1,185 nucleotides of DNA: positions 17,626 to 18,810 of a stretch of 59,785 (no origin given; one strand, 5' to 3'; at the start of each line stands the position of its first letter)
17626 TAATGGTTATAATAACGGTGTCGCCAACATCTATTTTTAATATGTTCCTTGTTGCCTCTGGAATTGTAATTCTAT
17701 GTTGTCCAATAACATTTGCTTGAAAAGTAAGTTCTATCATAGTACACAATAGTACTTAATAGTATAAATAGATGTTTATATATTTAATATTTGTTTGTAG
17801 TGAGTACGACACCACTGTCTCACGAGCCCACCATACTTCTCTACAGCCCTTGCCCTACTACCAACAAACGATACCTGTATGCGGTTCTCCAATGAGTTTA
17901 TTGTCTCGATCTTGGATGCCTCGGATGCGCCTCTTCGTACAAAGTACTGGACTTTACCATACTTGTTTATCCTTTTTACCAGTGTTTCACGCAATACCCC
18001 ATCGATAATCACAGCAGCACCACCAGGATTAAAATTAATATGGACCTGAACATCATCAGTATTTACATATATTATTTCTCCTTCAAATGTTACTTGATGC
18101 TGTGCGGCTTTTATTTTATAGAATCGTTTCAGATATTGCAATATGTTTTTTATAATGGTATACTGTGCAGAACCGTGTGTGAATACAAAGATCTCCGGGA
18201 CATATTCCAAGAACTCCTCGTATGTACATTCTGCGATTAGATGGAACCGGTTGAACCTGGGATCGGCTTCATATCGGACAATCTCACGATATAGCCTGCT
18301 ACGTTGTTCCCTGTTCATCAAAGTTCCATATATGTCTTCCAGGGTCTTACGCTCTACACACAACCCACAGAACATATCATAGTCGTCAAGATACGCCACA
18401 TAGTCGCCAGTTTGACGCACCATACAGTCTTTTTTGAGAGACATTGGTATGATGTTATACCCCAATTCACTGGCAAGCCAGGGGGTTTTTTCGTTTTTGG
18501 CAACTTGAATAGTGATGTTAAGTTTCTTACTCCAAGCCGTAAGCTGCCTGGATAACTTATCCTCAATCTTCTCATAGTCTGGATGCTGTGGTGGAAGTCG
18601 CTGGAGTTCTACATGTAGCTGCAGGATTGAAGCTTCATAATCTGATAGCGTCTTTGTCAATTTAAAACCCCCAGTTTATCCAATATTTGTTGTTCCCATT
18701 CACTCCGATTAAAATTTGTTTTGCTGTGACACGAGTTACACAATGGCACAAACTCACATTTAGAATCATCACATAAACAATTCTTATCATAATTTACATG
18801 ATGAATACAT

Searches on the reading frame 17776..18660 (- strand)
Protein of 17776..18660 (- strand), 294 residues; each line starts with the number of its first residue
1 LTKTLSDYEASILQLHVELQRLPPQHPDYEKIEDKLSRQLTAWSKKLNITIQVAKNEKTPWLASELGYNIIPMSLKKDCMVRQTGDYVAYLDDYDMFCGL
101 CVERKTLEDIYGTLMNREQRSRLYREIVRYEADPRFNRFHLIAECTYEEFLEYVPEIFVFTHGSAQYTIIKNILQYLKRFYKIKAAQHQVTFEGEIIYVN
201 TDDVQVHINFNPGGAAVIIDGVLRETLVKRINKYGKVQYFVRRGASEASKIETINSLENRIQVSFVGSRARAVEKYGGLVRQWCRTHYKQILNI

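Call 7: search_protein_families(library=pfam, proteins=[window:17776-18660:-], max_evalue=0.01)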
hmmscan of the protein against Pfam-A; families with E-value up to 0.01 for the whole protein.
window:17776-18660:- (294 aa): 1 family
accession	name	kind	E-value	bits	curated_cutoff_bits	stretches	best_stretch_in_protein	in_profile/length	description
PF02732.21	ERCC4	-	0.0002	21.7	24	1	65-147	17-89/140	ERCC4 domain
